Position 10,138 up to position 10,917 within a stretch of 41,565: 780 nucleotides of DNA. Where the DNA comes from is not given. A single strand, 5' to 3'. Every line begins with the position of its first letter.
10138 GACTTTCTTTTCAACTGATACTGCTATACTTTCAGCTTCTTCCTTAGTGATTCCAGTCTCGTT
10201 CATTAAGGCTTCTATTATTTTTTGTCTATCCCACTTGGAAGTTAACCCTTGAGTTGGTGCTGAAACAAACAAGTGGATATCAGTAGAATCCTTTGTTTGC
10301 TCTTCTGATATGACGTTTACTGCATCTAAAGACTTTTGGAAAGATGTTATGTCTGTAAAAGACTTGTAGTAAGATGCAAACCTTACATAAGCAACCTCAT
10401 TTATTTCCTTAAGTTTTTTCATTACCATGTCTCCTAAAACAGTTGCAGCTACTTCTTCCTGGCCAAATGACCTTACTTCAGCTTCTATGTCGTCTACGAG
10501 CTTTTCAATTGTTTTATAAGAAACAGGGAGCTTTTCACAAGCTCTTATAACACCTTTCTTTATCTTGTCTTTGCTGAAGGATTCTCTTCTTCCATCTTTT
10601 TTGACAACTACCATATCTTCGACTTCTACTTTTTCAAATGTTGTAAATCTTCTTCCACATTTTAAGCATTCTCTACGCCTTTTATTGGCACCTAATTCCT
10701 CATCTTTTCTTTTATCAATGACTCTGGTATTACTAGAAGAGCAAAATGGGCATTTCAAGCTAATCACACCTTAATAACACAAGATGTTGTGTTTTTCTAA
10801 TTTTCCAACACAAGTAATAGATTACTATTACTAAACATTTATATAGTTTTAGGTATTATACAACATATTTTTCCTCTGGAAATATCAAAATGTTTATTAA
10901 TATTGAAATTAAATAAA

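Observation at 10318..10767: A complete NrdR-like repressor module is fused in-frame to the anaerobic reductase NrdD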

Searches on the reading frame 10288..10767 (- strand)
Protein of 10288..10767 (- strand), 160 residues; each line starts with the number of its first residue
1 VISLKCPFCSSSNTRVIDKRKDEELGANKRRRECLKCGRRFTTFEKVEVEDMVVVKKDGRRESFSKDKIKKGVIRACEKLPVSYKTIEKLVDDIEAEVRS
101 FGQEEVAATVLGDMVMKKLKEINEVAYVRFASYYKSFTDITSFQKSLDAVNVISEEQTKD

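Call 4: search_protein_families(library=ncbifam, proteins=[window:10288-10767:-], max_evalue=0.01)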
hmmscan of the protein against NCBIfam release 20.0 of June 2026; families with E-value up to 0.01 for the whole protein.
window:10288-10767:- (160 aa): 5 families
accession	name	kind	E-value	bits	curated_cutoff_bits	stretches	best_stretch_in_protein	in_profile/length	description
TIGR00244.1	TIGR00244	equivalog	2.6e-53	180.1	124.65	1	4-148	1-145/147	transcriptional regulator NrdR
NF006732.0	PRK09263.1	equivalog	1.7e-05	23.4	657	1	52-143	3-93/712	anaerobic ribonucleoside-triphosphate reductase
NF005497.0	PRK07111.1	equivalog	2e-05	23.2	764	1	53-148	4-102/746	anaerobic ribonucleoside triphosphate reductase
NF006126.0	PRK08270.1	equivalog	0.002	16.4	548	1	53-137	4-87/684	ribonucleoside triphosphate reductase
NF009028.0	PRK12364.1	equivalog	0.0048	14.9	1377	1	52-133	1-86/842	ribonucleoside-diphosphate reductase subunit alpha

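Call 31: search_solved_structures(query=window:10288-10758:-, show_alignments=3)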
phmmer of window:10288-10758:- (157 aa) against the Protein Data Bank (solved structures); distinct sequences matched with E-value up to 0.001: 5.
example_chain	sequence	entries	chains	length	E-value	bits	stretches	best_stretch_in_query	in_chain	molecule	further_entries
9gex_A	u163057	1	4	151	6.2e-37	130.3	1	1-143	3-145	Transcriptional repressor NrdR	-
9fvr_A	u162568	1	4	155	6.3e-37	130.3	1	1-144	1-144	Transcriptional repressor NrdR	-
9fxk_A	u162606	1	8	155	6.6e-37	130.3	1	1-144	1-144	Transcriptional repressor NrdR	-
9fzf_A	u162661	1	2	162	8.2e-37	130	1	1-144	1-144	Transcriptional repressor NrdR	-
7p37_A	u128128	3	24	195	8.3e-27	97.5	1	1-144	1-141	Transcriptional repressor NrdR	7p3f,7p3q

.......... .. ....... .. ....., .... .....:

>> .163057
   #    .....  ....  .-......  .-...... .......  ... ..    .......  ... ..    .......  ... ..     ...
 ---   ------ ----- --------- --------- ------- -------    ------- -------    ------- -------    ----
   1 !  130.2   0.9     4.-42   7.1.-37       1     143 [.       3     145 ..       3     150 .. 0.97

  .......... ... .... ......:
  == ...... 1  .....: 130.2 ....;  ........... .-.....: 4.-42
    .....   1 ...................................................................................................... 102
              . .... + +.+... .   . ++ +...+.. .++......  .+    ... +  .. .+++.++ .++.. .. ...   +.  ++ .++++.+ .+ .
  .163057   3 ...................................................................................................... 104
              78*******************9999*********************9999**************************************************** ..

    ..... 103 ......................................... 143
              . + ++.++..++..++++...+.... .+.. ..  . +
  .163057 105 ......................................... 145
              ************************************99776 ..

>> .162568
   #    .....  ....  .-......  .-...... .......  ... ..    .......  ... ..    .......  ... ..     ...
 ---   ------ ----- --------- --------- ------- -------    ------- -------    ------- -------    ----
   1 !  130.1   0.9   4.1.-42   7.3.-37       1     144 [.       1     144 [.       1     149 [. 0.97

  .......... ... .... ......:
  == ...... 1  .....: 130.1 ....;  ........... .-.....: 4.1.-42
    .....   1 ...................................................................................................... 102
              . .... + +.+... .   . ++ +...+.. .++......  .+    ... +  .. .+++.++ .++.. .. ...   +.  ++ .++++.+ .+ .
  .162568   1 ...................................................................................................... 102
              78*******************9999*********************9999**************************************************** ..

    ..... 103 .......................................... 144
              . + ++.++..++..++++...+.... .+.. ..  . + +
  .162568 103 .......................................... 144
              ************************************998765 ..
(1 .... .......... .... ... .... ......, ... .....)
